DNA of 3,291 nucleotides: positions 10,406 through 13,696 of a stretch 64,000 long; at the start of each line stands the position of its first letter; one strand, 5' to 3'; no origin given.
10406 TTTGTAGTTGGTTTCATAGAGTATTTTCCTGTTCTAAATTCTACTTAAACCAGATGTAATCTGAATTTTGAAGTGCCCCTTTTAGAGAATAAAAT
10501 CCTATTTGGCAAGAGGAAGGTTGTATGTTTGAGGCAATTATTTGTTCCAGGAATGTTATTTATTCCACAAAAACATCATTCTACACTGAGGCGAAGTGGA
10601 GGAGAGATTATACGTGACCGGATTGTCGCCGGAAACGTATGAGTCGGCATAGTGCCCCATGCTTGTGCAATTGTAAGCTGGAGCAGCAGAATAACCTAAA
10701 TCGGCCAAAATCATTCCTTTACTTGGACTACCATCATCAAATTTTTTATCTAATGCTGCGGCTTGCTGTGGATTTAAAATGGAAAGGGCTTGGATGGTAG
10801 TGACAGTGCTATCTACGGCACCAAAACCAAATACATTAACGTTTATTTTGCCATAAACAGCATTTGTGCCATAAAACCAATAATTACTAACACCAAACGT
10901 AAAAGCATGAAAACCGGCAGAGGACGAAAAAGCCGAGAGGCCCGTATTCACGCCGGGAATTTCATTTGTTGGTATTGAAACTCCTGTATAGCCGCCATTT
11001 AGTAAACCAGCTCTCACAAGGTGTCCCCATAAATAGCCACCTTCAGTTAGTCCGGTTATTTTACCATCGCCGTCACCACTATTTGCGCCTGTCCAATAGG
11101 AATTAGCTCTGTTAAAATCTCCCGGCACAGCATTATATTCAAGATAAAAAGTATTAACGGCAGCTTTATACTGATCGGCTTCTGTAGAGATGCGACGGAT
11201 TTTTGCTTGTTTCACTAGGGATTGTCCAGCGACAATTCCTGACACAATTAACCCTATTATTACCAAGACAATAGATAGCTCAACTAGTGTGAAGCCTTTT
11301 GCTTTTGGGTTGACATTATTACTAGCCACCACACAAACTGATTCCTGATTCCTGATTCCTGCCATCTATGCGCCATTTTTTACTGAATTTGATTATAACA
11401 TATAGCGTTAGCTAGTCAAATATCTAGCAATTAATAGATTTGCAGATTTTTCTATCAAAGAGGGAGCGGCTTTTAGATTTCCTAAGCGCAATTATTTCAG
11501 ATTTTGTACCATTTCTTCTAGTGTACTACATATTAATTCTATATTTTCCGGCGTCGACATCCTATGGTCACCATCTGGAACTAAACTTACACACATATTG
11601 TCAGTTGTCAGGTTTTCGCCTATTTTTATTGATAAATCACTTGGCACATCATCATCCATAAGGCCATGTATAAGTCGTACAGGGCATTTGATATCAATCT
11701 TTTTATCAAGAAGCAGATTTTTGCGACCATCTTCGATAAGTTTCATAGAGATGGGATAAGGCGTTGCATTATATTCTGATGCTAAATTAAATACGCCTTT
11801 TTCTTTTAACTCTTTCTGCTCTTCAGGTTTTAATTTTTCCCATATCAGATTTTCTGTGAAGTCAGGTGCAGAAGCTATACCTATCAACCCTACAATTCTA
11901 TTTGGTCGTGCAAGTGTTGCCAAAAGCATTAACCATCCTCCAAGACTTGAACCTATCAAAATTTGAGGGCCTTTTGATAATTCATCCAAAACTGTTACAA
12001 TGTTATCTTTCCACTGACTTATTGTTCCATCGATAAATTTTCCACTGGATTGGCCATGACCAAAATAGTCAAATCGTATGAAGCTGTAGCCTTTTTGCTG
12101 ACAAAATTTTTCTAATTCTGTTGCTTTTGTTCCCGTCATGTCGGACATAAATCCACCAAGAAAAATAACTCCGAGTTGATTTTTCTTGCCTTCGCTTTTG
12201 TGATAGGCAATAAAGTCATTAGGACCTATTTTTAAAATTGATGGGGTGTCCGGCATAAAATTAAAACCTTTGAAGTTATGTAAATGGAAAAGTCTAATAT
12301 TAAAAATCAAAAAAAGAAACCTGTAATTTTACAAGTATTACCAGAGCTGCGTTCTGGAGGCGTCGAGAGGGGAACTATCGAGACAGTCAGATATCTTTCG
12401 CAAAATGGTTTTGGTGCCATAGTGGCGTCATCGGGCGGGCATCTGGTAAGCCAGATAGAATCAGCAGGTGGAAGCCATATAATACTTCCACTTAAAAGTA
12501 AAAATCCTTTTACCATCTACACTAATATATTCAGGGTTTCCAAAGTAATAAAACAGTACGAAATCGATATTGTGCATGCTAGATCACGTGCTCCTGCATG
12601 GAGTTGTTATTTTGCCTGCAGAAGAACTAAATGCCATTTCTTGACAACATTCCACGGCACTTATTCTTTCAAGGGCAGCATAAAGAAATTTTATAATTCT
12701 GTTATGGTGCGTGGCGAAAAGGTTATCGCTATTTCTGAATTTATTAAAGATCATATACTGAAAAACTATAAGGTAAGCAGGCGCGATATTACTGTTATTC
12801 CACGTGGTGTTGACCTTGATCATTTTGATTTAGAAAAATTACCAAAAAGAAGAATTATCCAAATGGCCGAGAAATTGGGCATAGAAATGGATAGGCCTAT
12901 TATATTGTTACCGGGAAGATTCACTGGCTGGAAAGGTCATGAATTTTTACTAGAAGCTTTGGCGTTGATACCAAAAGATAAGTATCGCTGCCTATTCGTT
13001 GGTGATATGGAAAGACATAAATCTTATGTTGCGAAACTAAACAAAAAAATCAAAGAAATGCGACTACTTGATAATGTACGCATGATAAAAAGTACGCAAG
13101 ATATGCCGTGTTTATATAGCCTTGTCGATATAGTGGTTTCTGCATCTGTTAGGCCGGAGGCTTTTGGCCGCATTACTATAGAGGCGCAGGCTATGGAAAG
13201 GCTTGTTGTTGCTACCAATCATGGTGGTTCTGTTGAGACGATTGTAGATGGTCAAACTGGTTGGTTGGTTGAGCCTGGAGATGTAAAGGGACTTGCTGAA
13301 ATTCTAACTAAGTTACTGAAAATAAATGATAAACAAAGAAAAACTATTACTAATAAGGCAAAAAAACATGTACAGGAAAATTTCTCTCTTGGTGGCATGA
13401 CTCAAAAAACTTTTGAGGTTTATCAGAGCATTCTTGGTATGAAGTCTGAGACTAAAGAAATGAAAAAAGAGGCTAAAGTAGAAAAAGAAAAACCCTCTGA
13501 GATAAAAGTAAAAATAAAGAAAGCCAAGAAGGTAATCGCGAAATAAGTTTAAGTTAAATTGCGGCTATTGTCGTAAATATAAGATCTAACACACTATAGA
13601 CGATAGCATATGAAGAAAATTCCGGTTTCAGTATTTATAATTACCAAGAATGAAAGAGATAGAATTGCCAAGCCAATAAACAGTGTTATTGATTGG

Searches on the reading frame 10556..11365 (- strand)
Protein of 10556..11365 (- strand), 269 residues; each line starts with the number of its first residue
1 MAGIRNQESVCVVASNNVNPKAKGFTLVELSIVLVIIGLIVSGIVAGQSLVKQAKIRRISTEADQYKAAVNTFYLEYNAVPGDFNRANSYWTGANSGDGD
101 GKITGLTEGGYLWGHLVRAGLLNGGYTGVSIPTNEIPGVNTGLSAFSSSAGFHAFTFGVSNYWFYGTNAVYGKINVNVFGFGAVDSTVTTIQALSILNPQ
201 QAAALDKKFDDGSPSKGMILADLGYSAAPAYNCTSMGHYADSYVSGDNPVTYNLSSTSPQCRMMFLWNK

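Call 68: search_protein_families(library=pfam, proteins=[window:10556-11365:-], max_evalue=0.00001)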
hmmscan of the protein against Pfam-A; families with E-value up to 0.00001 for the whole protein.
window:10556-11365:- (269 aa): 1 family
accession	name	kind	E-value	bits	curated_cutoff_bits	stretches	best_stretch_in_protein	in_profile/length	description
PF07963.17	N_methyl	-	7.7e-07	28.9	21.2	1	21-44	3-26/27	Prokaryotic N-terminal methylation motif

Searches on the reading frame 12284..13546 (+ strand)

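Call 68: search_protein_families(library=pfam, proteins=[window:12284-13546:+], max_evalue=0.00001)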
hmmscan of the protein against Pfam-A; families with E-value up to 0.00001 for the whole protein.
window:12284-13546:+ (420 aa): 5 families
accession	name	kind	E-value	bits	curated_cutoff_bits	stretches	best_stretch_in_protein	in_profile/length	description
PF00534.26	Glycos_transf_1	-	2.2e-32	112.4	26.4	1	195-361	6-171/172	Glycosyl transferases group 1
PF13439.12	Glyco_transf_4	-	4.1e-29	102.2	28.5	1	25-179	2-169/170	Glycosyltransferase Family 4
PF13692.12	Glyco_trans_1_4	-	4.5e-26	92.3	27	1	204-346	1-141/142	Glycosyl transferases group 1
PF13579.12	Glyco_trans_4_4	-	1.4e-08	35.7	29.7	1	25-175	1-158/158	Glycosyl transferase 4-like domain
PF13477.12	Glyco_trans_4_2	-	1.9e-07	31.7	23.4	1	31-137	13-124/139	Glycosyl transferase 4-like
